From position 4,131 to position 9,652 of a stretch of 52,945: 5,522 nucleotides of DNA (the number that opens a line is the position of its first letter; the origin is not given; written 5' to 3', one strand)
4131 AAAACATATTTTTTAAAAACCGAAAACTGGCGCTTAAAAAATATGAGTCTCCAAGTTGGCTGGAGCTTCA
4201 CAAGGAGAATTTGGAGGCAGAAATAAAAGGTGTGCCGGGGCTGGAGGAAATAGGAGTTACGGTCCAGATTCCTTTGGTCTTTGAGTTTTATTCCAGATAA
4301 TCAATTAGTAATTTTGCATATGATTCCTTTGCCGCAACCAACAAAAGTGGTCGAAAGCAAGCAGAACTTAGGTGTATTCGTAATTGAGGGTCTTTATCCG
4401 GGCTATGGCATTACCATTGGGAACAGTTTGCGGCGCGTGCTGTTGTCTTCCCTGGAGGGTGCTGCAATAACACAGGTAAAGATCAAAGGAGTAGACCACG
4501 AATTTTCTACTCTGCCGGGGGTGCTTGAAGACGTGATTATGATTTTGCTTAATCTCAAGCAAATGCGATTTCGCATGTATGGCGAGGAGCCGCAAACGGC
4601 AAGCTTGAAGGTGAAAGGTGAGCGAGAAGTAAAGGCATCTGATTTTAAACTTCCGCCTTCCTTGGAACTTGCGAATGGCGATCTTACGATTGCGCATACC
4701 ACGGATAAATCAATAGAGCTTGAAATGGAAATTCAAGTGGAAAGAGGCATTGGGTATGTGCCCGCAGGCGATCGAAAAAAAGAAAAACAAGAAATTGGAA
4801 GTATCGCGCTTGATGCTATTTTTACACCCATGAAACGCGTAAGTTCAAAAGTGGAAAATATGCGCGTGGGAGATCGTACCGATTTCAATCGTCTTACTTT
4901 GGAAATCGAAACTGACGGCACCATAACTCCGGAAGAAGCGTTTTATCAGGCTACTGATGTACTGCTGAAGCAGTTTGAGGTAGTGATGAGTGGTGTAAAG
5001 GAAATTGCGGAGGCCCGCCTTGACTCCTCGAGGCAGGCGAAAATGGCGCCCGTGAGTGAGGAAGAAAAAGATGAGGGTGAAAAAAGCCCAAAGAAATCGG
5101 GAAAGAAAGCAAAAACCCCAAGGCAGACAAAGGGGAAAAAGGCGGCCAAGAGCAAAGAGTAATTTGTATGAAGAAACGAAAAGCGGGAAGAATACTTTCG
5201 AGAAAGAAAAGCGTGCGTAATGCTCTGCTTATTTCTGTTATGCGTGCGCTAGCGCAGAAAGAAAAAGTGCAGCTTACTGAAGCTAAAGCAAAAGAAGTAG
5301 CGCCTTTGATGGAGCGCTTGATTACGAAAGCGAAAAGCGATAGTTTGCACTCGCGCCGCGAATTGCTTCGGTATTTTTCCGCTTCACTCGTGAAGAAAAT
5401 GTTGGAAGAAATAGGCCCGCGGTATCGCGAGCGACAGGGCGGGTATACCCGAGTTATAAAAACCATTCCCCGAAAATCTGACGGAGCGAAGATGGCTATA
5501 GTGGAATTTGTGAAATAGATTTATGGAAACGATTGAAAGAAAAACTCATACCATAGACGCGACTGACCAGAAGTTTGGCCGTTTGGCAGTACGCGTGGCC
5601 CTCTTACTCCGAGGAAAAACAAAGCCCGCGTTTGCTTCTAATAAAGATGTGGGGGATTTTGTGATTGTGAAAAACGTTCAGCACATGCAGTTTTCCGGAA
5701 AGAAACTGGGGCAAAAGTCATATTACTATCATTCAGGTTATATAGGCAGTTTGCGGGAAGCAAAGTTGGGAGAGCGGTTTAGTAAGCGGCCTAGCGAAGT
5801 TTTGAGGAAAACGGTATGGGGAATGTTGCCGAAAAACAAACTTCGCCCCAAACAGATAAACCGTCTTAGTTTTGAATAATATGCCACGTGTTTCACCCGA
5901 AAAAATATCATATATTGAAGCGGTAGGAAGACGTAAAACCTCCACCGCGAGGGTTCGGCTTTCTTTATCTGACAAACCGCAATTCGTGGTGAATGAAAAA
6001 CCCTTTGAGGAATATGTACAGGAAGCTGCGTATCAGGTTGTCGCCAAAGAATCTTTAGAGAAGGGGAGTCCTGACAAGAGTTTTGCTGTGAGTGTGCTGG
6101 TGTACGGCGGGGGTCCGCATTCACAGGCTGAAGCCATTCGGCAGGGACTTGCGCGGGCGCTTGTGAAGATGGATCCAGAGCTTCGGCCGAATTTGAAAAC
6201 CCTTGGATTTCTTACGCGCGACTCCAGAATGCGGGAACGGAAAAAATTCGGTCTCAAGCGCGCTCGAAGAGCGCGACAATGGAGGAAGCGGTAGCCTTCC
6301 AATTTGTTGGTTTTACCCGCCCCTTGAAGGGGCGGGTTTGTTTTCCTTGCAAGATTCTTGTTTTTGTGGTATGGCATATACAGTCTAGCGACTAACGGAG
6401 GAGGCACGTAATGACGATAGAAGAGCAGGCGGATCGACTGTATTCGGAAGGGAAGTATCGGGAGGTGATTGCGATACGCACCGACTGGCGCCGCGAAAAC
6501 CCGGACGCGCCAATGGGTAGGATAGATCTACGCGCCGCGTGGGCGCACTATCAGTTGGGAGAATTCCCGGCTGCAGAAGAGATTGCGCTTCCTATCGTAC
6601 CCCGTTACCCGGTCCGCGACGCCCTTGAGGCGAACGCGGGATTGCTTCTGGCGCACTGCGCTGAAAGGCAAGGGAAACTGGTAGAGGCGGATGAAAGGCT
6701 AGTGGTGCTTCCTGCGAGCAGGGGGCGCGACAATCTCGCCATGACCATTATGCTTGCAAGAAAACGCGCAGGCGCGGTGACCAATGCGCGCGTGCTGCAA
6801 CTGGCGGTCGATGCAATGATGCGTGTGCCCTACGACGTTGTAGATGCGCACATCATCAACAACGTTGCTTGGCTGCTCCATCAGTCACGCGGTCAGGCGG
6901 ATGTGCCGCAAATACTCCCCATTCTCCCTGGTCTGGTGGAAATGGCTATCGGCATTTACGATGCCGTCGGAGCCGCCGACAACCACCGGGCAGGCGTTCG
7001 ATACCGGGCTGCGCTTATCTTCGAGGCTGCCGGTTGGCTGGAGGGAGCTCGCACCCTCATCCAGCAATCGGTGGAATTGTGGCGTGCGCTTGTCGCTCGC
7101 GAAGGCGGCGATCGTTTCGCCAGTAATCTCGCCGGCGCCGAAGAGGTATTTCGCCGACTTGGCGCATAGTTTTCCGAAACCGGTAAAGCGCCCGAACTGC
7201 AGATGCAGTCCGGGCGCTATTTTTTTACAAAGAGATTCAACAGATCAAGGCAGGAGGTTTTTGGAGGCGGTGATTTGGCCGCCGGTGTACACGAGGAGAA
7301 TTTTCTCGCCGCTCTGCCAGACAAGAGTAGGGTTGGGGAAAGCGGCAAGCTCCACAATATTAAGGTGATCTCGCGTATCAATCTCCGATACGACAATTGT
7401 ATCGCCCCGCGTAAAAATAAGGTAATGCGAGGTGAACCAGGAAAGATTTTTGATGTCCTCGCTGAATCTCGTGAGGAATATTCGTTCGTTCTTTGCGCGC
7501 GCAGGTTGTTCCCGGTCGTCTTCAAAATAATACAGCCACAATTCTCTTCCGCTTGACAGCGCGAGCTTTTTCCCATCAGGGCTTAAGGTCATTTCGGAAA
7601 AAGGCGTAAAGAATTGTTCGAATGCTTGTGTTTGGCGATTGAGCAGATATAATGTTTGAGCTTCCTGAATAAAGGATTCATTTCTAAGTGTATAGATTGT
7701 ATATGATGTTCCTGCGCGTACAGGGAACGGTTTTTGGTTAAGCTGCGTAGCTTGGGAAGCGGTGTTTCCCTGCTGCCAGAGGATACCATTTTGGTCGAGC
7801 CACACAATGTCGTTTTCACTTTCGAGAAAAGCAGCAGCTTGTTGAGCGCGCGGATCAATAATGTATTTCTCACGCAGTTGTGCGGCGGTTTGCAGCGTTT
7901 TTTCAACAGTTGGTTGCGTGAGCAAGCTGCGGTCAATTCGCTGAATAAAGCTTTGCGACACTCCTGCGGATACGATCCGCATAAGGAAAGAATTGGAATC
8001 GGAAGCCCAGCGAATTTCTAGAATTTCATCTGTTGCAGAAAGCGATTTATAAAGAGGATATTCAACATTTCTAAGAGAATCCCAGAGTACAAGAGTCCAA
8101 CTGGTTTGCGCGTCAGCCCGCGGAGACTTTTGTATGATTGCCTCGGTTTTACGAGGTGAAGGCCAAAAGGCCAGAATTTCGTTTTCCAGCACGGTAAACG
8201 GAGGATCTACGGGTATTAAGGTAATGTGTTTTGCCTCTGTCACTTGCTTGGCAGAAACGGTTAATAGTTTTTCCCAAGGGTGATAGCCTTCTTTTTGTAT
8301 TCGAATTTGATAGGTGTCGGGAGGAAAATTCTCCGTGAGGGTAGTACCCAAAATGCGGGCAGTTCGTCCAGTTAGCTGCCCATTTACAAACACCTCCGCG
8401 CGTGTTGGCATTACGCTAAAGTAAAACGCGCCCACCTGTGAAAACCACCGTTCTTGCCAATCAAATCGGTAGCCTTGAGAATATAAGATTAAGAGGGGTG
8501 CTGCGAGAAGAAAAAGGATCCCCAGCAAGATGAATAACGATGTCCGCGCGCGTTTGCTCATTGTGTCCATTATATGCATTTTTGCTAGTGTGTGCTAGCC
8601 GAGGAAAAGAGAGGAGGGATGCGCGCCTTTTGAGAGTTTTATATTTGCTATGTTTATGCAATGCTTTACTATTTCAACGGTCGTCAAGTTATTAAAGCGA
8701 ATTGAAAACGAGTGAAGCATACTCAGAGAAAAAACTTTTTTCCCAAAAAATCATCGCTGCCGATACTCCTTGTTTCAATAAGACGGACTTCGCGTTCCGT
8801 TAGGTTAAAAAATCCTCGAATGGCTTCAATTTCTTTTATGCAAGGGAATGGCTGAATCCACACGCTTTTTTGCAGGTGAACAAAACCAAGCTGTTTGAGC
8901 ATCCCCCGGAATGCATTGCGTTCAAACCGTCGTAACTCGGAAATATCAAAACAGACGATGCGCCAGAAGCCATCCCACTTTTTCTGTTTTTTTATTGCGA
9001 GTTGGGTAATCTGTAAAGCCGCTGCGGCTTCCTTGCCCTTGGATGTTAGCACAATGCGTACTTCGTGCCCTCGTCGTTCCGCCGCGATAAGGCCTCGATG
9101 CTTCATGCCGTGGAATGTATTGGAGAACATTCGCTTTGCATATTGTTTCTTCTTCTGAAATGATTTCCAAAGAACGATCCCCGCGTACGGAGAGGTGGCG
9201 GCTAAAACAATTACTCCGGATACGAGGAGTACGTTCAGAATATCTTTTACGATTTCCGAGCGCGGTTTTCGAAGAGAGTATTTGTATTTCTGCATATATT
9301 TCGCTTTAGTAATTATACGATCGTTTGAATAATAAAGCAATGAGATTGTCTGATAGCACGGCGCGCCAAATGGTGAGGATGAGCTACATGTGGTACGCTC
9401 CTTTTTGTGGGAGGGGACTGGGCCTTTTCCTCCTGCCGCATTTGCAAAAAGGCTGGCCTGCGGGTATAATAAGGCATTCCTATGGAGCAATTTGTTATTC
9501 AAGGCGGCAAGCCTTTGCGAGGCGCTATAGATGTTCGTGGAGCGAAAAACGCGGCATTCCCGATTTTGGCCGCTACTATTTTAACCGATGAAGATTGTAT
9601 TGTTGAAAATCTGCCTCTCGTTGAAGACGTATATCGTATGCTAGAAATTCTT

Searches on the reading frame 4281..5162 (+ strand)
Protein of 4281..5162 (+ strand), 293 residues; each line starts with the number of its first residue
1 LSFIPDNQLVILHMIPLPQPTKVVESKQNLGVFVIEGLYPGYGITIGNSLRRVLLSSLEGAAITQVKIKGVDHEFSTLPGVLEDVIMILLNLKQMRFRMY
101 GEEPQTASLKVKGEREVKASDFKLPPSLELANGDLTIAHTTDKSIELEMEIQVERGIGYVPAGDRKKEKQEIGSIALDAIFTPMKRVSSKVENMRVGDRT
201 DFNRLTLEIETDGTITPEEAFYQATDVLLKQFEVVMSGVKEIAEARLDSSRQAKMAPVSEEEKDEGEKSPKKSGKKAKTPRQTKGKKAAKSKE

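Call 9: search_protein_families(library=pfam, proteins=[window:4281-5162:+])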
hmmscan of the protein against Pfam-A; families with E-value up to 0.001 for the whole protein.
window:4281-5162:+ (293 aa): 3 families
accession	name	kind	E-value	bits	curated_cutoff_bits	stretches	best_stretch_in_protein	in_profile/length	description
PF01000.31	RNA_pol_A_bac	-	3.6e-31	108.3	33.9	1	66-182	1-119/119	RNA polymerase Rpb3/RpoA insert domain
PF01193.29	RNA_pol_L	-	4.9e-21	74.7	24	1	40-232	5-74/74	RNA polymerase Rpb3/Rpb11 dimerisation domain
PF13656.11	RNA_pol_L_2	-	0.00084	19.4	27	0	203-235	40-72/75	RNA polymerase Rpb3/Rpb11 dimerisation domain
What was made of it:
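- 5015..5038 (-): 24-nt unit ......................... It lies antisense to rpoA, in the tail after the N-terminal domain, and is read as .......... This is an old copy. Pfam domains end at residue 232 (call 9).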

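Call 57: find_homologous_proteins(query=window:4323-5162:+, max_evalue=1e-30)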
Query window:4323-5162:+ (279 aa): 7976 proteins with E <= 1e-30 among 8000 candidates; the best 120 are listed.
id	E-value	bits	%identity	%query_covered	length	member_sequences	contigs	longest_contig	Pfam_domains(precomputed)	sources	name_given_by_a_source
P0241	1.8e-172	590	100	100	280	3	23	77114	PF01000.32,PF01193.30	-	-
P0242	6.4e-156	535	95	100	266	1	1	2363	PF01000.32,PF01193.30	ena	-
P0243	1.4e-152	524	89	99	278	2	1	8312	PF01000.32,PF01193.30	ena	-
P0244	6.4e-151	519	90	92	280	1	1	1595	PF01000.32,PF01193.30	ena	-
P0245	1.2e-149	515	90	92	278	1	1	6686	PF01000.32,PF01193.30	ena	-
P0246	2.0e-149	514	90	92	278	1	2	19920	PF01000.32,PF01193.30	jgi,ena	-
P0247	8.7e-149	512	90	92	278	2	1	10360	PF01000.32,PF01193.30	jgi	-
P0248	1.3e-148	511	90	92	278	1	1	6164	PF01000.32,PF01193.30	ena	-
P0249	1.6e-148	511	90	92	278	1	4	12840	PF01000.32,PF01193.30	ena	-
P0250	1.6e-125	436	82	86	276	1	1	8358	PF01000.32,PF01193.30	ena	-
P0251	1.7e-125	436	82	86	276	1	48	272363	PF01000.32,PF01193.30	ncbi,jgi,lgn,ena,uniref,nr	ncbi:MAG: DNA-directed RNA polymerase subunit alpha [Candidatus Wildermuthbacteria bacterium RIFCSPL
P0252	5.3e-124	431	81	86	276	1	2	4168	PF01000.32,PF01193.30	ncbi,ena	-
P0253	5.3e-124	431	76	99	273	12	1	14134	PF01000.32,PF01193.30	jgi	-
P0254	2.4e-122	425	74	98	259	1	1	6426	PF01000.32,PF01193.30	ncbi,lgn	-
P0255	9.2e-122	423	72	100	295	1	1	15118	PF01000.32,PF01193.30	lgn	-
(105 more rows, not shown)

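Call 59: find_encoding_contigs(protein=P0246, flank=3000, max_places=1)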
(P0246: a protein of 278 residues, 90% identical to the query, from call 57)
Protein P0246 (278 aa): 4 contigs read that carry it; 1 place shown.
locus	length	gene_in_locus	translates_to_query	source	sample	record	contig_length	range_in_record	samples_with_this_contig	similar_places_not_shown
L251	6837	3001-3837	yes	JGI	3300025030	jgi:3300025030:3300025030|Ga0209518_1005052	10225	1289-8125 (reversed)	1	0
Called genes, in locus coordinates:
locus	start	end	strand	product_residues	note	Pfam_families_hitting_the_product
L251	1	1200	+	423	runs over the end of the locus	PF21110:GlxA (weak)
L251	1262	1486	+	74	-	PF01176:eIF-1a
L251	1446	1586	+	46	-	-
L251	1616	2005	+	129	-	PF00416:Ribosomal_S13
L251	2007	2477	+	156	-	PF00411:Ribosomal_S11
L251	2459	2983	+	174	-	PF00163:Ribosomal_S4, PF01479:S4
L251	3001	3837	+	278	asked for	PF01193:RNA_pol_L, PF01000:RNA_pol_A_bac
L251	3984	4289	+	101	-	PF01196:Ribosomal_L17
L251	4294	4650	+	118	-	PF00572:Ribosomal_L13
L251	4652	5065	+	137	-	PF00380:Ribosomal_S9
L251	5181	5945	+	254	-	PF14559:TPR_19 (faint)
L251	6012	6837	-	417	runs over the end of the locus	PF08308:PEGA (faint)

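Call 60: find_encoding_contigs(protein=P0251, flank=3000, max_places=1)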
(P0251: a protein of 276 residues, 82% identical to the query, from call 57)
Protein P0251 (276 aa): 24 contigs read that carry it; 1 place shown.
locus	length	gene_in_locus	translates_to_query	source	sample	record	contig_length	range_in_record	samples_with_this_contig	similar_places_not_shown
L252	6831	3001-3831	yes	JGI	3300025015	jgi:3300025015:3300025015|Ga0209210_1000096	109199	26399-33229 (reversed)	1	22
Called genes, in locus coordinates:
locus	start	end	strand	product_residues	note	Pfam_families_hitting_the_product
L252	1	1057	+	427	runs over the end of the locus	-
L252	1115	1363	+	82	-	PF01176:eIF-1a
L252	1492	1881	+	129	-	PF00416:Ribosomal_S13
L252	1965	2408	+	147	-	PF00411:Ribosomal_S11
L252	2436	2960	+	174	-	PF00163:Ribosomal_S4, PF01479:S4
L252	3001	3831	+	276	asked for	PF01193:RNA_pol_L, PF01000:RNA_pol_A_bac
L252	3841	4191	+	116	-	PF01196:Ribosomal_L17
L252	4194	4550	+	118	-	PF00572:Ribosomal_L13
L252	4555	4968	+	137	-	PF00380:Ribosomal_S9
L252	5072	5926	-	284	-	-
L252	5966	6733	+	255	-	PF14559:TPR_19 (faint)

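Call 61: find_encoding_contigs(protein=P0255, flank=1000, max_places=1)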
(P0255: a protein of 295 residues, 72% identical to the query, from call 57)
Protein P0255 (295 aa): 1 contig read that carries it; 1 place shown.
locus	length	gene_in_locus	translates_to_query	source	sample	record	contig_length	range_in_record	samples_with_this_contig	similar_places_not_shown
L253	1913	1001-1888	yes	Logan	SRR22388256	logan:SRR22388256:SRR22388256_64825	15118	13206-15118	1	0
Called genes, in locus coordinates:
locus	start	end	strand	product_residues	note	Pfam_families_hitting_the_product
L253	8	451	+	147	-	PF00411:Ribosomal_S11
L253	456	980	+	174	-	PF00163:Ribosomal_S4, PF01479:S4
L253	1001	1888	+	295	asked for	PF01193:RNA_pol_L, PF01000:RNA_pol_A_bac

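Call 74: find_encoding_contigs(protein=window:4323-5162:+, flank=10000, max_places=4)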
Protein window:4323-5162:+ (279 aa): no gene with exactly this product is on record in the collection.

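Call 75: find_encoding_contigs(protein=P0241, flank=10000, max_places=4)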
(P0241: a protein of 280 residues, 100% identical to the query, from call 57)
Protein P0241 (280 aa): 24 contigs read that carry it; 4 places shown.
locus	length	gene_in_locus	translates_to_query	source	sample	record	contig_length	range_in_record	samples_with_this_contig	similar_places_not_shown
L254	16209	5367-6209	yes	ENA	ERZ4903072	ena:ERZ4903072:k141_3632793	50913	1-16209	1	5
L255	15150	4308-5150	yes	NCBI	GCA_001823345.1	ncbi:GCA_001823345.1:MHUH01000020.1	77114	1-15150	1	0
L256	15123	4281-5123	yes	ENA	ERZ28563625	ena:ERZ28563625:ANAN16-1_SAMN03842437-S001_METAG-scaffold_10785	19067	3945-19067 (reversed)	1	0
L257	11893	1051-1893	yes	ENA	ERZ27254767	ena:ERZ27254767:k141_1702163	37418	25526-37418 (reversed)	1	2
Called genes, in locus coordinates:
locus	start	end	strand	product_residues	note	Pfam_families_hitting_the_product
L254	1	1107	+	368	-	?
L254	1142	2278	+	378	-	-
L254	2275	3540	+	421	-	-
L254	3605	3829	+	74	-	PF01176:eIF-1a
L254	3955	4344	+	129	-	PF00416:Ribosomal_S13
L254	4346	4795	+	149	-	PF00411:Ribosomal_S11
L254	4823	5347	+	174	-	PF00163:Ribosomal_S4, PF01479:S4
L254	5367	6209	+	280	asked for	PF01193:RNA_pol_L, PF01000:RNA_pol_A_bac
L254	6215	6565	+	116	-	PF01196:Ribosomal_L17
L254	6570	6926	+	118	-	PF00572:Ribosomal_L13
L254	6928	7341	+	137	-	PF00380:Ribosomal_S9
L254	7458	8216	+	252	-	PF14559:TPR_19 (faint)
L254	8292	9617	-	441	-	PF08308:PEGA (weak)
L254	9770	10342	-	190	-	PF20803:PaaX_M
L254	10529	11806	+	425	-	PF00275:EPSP_synthase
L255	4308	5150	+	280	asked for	PF01193:RNA_pol_L, PF01000:RNA_pol_A_bac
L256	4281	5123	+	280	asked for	PF01193:RNA_pol_L, PF01000:RNA_pol_A_bac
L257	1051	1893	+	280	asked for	PF01193:RNA_pol_L, PF01000:RNA_pol_A_bac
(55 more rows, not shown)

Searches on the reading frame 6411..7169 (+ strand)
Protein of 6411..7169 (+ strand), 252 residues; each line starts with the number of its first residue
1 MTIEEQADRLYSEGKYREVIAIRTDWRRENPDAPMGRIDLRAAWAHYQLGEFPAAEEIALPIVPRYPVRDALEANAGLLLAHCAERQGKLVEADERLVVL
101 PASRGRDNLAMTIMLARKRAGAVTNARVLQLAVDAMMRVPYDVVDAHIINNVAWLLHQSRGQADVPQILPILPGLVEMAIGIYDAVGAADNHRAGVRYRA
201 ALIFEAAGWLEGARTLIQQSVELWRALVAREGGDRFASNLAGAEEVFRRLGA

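Call 68: search_protein_families(library=pfam, proteins=[window:6411-7169:+], max_evalue=0.0001)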
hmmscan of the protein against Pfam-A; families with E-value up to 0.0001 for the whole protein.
window:6411-7169:+ (252 aa): 1 family
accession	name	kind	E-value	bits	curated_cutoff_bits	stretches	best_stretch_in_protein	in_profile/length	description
PF14559.12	TPR_19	-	1.2e-07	32.4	25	0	11-67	2-56/68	Tetratricopeptide repeat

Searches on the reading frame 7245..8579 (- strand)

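Call 67: search_protein_families(library=pfam, proteins=[window:7245-8579:-], max_evalue=0.0001)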
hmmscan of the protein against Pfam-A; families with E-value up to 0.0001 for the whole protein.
window:7245-8579:- (444 aa): 1 family
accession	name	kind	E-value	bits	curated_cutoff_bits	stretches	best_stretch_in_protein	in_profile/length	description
PF08308.17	PEGA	-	5.7e-06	26.6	20.8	1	58-116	10-63/71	PEGA domain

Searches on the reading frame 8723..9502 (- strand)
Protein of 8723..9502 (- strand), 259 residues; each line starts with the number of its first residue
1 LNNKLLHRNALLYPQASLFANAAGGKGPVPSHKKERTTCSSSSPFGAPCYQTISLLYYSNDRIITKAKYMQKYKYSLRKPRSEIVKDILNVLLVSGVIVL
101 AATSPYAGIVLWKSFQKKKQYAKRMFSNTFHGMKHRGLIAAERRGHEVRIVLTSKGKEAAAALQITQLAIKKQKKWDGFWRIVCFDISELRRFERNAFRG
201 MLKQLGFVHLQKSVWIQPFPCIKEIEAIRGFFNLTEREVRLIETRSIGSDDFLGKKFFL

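Call 67: search_protein_families(library=pfam, proteins=[window:8723-9502:-], max_evalue=0.0001)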
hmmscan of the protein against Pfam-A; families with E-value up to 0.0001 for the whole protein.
window:8723-9502:- (259 aa): 1 family
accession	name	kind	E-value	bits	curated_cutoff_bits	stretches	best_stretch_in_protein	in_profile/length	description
PF20803.2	PaaX_M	-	7.3e-19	68.1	24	1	174-249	2-76/83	PaaX protein central Cas2-like domain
